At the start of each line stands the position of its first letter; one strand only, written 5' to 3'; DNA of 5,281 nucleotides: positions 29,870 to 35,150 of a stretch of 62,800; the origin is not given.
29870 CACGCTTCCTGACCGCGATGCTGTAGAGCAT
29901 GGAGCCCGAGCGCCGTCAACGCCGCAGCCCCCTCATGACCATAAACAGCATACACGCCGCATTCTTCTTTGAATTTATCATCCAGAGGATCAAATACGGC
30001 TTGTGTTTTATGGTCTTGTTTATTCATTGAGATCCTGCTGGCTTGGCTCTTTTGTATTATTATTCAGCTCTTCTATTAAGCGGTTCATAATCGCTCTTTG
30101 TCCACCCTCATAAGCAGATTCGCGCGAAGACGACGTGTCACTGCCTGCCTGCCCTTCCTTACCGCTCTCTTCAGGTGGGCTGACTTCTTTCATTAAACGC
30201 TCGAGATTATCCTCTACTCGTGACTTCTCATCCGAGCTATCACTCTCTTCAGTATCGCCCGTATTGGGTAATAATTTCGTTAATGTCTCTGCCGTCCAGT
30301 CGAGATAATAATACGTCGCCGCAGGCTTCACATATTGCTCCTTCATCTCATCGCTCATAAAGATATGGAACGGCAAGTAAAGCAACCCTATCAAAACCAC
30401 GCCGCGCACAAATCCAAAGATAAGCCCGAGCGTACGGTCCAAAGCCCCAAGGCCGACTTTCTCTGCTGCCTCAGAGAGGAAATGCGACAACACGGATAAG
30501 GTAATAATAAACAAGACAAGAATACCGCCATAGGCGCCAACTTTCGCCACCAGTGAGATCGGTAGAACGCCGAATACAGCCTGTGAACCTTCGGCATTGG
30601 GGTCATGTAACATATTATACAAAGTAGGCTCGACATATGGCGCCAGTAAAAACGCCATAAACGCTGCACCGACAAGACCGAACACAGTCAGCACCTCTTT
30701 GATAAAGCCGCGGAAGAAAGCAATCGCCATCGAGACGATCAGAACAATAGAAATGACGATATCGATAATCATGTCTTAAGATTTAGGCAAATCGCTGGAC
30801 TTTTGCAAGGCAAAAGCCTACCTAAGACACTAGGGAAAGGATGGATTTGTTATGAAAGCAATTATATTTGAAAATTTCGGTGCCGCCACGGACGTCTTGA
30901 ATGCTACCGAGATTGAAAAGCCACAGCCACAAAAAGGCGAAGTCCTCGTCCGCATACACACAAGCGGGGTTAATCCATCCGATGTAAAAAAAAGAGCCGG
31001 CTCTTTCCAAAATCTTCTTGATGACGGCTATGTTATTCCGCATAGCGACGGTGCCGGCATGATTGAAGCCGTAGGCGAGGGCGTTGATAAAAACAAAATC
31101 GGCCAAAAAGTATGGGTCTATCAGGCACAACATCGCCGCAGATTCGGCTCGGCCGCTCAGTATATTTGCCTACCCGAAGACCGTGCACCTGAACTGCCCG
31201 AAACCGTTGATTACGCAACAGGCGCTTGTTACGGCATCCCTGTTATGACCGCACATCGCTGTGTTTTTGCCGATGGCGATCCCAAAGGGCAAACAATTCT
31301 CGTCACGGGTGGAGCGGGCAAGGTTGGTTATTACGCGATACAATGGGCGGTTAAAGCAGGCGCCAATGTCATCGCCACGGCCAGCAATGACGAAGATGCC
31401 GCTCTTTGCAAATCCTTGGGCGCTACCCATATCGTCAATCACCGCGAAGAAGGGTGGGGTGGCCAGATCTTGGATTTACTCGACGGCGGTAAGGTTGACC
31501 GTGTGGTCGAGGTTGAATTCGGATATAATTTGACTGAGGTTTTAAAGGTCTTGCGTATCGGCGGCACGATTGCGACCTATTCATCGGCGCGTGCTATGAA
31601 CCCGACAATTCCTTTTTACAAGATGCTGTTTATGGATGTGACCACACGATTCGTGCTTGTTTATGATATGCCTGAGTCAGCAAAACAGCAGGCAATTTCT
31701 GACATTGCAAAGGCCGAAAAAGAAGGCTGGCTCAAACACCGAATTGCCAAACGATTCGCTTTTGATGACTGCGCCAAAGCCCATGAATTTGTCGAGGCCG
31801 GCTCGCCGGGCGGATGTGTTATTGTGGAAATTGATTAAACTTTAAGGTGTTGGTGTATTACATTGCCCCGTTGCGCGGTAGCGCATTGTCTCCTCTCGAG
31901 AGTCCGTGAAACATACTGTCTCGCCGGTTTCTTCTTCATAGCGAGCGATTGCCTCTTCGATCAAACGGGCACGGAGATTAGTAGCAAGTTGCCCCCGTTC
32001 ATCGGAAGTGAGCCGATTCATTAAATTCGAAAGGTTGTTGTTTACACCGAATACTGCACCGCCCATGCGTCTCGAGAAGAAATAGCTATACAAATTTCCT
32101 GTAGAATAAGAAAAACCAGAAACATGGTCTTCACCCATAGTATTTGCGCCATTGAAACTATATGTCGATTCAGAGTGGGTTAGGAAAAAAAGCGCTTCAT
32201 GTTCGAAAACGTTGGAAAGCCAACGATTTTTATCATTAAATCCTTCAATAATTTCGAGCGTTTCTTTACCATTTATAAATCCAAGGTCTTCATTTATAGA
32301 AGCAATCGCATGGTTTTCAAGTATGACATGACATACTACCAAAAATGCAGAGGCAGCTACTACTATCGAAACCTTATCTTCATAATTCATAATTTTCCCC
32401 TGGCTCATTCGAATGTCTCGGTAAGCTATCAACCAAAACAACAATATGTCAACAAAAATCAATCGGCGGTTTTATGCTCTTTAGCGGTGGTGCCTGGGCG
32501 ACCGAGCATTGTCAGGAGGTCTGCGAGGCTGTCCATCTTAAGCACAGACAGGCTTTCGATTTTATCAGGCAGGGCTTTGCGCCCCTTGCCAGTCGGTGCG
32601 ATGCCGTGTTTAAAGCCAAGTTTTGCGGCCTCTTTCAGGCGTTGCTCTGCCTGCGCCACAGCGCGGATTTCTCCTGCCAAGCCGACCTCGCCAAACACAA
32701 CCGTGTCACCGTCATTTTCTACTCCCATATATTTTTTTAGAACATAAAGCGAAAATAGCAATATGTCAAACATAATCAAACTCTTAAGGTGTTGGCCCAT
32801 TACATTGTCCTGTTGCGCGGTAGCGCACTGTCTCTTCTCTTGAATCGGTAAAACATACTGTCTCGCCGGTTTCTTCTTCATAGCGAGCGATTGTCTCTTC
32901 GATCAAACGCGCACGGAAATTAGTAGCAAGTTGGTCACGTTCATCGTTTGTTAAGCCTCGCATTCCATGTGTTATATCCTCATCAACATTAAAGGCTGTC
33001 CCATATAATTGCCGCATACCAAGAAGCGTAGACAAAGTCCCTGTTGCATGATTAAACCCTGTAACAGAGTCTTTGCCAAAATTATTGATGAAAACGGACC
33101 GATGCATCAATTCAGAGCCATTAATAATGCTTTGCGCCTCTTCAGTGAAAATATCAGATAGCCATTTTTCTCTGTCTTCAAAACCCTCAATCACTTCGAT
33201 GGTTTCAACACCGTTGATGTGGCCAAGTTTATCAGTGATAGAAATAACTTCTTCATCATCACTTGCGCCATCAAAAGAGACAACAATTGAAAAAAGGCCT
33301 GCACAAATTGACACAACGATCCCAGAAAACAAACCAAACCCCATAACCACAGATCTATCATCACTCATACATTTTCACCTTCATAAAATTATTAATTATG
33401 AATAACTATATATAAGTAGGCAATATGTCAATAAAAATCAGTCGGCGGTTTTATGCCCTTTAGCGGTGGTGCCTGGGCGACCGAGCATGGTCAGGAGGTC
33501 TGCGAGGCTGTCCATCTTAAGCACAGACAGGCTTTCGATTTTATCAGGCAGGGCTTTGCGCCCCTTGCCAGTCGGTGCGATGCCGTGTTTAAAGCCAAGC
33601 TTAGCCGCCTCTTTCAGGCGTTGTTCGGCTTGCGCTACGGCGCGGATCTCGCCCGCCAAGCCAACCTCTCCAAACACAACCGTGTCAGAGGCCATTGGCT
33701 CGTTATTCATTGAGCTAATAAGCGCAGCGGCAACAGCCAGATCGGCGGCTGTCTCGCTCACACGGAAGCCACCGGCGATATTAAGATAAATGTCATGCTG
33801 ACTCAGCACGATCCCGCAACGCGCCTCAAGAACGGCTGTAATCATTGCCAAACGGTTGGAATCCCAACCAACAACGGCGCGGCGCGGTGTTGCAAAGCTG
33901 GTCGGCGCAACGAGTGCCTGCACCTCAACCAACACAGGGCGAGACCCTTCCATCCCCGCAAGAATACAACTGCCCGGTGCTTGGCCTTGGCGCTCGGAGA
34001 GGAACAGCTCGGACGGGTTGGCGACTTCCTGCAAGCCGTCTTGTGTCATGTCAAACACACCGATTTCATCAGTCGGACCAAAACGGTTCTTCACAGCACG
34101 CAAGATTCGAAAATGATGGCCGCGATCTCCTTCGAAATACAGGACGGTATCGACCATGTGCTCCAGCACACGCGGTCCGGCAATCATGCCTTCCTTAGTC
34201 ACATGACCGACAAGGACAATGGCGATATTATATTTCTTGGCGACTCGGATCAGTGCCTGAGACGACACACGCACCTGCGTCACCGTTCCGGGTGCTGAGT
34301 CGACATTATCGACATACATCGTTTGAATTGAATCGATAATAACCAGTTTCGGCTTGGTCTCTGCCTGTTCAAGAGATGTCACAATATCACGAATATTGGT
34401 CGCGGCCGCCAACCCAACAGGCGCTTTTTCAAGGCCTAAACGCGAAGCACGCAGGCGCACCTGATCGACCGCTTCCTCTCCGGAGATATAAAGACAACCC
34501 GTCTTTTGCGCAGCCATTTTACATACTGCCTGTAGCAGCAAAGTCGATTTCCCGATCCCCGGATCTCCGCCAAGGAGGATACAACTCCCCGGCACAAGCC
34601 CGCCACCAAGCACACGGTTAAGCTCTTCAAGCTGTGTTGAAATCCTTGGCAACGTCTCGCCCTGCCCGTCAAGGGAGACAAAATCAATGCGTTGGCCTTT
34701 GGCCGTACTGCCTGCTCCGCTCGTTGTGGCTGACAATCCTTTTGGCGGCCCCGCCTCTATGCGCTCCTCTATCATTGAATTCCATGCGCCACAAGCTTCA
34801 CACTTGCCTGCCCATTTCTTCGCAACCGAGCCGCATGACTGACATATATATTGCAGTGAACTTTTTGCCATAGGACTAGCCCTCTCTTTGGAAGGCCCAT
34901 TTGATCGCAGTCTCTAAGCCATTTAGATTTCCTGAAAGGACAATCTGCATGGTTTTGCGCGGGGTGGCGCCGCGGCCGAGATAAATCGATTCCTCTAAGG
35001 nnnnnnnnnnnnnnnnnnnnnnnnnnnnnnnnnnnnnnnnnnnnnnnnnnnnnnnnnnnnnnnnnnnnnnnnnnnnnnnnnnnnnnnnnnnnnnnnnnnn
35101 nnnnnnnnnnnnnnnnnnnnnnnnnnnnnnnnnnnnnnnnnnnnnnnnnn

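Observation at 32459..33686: Direct 249-bp repeat of the radA 3' end, with the orphan copy differing from radA almost only at synonymous sites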

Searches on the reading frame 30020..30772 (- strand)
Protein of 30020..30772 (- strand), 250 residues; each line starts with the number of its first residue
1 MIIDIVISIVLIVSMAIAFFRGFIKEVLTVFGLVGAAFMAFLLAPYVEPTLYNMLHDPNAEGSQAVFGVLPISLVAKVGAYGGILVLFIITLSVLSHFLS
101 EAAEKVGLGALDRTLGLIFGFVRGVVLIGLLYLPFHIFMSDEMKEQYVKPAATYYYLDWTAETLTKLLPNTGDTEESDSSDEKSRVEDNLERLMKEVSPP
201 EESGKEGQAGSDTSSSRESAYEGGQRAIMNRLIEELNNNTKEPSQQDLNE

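Call 9: search_protein_families(library=pfam, proteins=[window:30020-30772:-], max_evalue=0.1)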
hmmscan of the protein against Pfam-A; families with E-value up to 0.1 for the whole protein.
window:30020-30772:- (250 aa): 2 families
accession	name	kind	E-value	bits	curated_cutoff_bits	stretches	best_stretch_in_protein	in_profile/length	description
PF02674.22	Colicin_V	-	7.7e-26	91.2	29.3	1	3-158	1-140/144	Colicin V production protein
PF12725.13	DUF3810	-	0.012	15.5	28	0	63-196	13-139/311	Protein of unknown function (DUF3810)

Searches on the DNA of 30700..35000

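Call 66: search_rna_families(source=window, start=30700, end=35000, threshold=evalue, max_evalue=1)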
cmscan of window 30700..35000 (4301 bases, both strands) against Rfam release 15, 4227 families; matches with E-value up to 1: 0.
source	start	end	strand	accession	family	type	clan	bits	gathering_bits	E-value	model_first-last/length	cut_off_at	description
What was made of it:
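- Tried and rejected: No RNA family (call 66).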

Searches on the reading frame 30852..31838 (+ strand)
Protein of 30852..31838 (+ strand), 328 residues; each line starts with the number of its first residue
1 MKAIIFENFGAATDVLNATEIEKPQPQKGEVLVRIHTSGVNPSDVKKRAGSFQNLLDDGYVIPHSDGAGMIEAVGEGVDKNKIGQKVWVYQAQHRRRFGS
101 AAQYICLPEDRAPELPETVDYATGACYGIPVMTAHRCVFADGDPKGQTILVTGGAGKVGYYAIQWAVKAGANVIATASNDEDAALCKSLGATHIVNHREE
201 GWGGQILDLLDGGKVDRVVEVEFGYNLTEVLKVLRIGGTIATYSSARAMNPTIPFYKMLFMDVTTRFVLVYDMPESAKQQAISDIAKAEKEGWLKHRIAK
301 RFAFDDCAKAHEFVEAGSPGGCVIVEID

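Call 9: search_protein_families(library=pfam, proteins=[window:30852-31838:+], max_evalue=0.1)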
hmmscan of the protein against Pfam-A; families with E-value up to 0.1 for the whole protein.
window:30852-31838:+ (328 aa): 9 families
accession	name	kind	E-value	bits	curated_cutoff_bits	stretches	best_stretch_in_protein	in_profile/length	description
PF00107.32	ADH_zinc_N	-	4.5e-20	72.3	31.8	1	158-283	2-125/129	Zinc-binding dehydrogenase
PF08240.17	ADH_N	-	5.8e-14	52.7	23.5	1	28-116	2-103/104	Alcohol dehydrogenase GroES-like domain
PF13602.12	ADH_zinc_N_2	-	8.4e-11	43.4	27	1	189-324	1-133/134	Zinc-binding dehydrogenase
PF00208.27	ELFV_dehydrog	-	0.0021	18.2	23.4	1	127-190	12-73/241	Glutamate/Leucine/Phenylalanine/Valine dehydrogenase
PF00106.31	adh_short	-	0.011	15.7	26.6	1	147-191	1-46/195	short chain dehydrogenase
PF08659.16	KR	-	0.019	15.3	22.6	1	148-180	2-34/180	KR domain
PF16363.11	GDP_Man_Dehyd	-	0.036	14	27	0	150-185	1-36/332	GDP-mannose 4,6 dehydratase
PF01262.27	AlaDh_PNT_C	-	0.039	13.8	23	1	150-194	32-76/214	Alanine dehydrogenase/PNT, C-terminal domain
PF05368.20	NmrA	-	0.057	13.5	27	1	147-192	3-51/298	NmrA-like family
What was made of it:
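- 30852..31838 (+): Convergent quinone-oxidoreductase-like gene, absent from the sister locus. Pfam ADH_N and ADH_zinc_N (call 9).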

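Call 10: search_protein_families(library=ncbifam, proteins=[window:30852-31838:+], max_evalue=0.1)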
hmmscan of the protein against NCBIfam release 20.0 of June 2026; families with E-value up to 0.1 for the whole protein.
window:30852-31838:+ (328 aa): 49 families (the best 25 are shown)
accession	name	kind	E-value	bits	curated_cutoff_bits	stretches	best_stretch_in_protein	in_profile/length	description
TIGR02824.1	quinone_pig3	subfamily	3.8e-40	137.9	296.8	1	1-326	1-324/325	putative NAD(P)H quinone oxidoreductase, PIG3 family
TIGR02817.1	adh_fam_1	subfamily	6.6e-29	101.4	284.05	1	12-325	13-333/336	zinc-binding alcohol dehydrogenase family protein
NF010344.0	PRK13771.1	subfamily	7.1e-23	81.1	349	2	112-327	129-333/334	putative alcohol dehydrogenase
NF008024.0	PRK10754.1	subfamily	5.8e-21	74.9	348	1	3-321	4-321/327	NADPH:quinone reductase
TIGR02823.1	oxido_YhdH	subfamily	1.4e-20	73.4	297.25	1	16-327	14-324/324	acrylyl-CoA reductase family protein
TIGR01751.1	crot-CoA-red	equivalog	4.9e-20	71.6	378.55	2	85-219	130-262/398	crotonyl-CoA carboxylase/reductase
TIGR00692.1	tdh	equivalog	2.7e-18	66.1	458.35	2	98-324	116-338/340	L-threonine 3-dehydrogenase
NF041172.1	AcrlCoa_red_Thmprot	equivalog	2.7e-18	66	500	2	144-325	161-332/334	acryloyl-CoA reductase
NF003808.0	PRK05396.1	equivalog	5.2e-18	65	380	2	98-324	118-338/341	L-threonine 3-dehydrogenase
TIGR03989.1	Rxyl_3153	subfamily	7.8e-17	61.6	440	2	99-311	139-355/370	NDMA-dependent alcohol dehydrogenase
NF051456.1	acrylyl_AcuI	equivalog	1.1e-15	57.3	440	1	1-327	1-324/325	acrylyl-CoA reductase (NADPH)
NF041183.1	Pks2_ls1_myc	equivalog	2e-14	51.5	2400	1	16-242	1420-1641/2086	sulfolipid-1 biosynthesis phthioceranic/hydroxyphthioceranic acid synthase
NF006940.0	PRK09422.1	equivalog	5.1e-14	52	344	2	99-241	115-257/338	alcohol dehydrogenase AdhP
TIGR03451.1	mycoS_dep_FDH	equivalog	1.7e-13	50.1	512.9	2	16-87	14-82/358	S-(hydroxymethyl)mycothiol dehydrogenase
TIGR02818.1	adh_III_F_hyde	equivalog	2.3e-13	50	543.95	2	11-88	9-84/368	S-(hydroxymethyl)glutathione dehydrogenase/class III alcohol dehydrogenase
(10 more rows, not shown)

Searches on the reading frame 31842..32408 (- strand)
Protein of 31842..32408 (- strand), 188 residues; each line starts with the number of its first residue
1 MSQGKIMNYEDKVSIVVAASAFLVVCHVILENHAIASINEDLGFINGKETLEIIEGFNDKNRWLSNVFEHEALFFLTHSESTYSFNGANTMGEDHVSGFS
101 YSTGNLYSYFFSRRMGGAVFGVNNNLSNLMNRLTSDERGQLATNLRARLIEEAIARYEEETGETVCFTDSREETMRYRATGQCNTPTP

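Call 9: search_protein_families(library=pfam, proteins=[window:31842-32390:-], max_evalue=0.1)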
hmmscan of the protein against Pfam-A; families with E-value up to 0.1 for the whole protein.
window:31842-32390:- (182 aa): 0 families

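Call 10: search_protein_families(library=ncbifam, proteins=[window:31842-32390:-], max_evalue=0.1)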
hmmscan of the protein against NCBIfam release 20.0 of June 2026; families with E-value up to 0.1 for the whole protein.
window:31842-32390:- (182 aa): 0 families

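Call 36: find_encoding_contigs(protein=window:31842-32408:-, flank=6000, max_places=10)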
Protein window:31842-32408:- (188 aa): 7 contigs read that carry it; 6 places shown.
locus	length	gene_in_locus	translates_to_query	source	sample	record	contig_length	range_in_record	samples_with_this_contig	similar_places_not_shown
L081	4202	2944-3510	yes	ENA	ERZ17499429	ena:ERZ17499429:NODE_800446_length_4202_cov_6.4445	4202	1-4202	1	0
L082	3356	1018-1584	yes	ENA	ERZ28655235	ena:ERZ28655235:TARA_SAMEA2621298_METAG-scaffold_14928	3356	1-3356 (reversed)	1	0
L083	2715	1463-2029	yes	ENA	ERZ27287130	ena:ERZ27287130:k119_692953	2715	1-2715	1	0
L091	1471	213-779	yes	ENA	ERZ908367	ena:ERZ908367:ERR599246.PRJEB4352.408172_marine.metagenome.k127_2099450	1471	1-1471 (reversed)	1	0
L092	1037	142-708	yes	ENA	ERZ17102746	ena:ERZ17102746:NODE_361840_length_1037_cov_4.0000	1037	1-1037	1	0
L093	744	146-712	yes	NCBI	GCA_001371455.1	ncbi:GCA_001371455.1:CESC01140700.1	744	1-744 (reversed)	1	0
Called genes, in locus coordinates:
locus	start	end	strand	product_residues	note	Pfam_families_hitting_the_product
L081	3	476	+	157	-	?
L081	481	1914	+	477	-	PF18073:Zn_ribbon_LapB, PF08423:Rad51 (faint), PF13481:AAA_25, PF03796:DnaB_C (faint), PF06745:ATPase, PF23442:DUF7125 (faint), PF13541:ChlI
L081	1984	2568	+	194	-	-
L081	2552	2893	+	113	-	PF13541:ChlI (weak)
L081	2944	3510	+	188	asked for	-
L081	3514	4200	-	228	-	?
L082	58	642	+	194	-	-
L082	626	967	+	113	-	PF13541:ChlI (weak)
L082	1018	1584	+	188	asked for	-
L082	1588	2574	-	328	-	PF08240:ADH_N, PF00107:ADH_zinc_N, PF13602:ADH_zinc_N_2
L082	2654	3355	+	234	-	?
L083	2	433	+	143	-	?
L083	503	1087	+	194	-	-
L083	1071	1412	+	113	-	PF13541:ChlI (weak)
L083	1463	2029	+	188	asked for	-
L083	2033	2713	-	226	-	?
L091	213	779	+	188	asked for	-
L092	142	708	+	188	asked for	-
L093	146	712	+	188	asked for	-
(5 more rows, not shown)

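Call 41: search_protein_families(library=phrogs, proteins=[window:31842-32390:-], max_evalue=0.1)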
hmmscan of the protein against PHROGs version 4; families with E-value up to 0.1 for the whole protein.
window:31842-32390:- (182 aa): 0 families

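Call 42: search_protein_families(library=padloc, proteins=[window:31842-32390:-], max_evalue=0.1)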
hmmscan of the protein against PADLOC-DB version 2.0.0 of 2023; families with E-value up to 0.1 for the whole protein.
window:31842-32390:- (182 aa): 1 family
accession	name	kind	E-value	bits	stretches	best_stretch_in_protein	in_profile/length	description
PDLC04261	PDC-M01B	-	0.014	13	0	114-164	61-109/304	-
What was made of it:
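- Closest known: Orphan 3' modules downstream of polymorphic toxin genes. Different: X is a separate gene with its own promoter and no toxin or immunity signature (calls 9, 41, 42).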

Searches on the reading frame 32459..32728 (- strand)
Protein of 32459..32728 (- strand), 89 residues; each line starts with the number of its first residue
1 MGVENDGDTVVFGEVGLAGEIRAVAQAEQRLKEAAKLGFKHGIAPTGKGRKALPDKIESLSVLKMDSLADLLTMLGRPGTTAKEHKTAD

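Call 9: search_protein_families(library=pfam, proteins=[window:32459-32728:-], max_evalue=0.1)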
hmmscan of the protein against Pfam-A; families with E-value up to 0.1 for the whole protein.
window:32459-32728:- (89 aa): 1 family
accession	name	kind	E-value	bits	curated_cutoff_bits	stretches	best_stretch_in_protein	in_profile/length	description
PF13541.12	ChlI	-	0.00012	22.5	27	1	4-46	77-119/121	Subunit ChlI of Mg-chelatase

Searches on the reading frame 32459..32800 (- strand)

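Call 41: search_protein_families(library=phrogs, proteins=[window:32459-32800:-], max_evalue=0.1)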
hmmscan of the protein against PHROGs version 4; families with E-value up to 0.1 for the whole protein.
window:32459-32800:- (113 aa): 2 families
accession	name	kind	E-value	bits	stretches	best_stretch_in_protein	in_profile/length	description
phrog_26214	-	unknown function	2.3e-07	30.8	1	31-86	352-408/420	-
phrog_10913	-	unknown function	0.05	14.5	1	51-66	3-18/49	-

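Call 42: search_protein_families(library=padloc, proteins=[window:32459-32800:-], max_evalue=0.1)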
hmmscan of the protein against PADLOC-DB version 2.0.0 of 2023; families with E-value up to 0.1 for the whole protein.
window:32459-32800:- (113 aa): 0 families
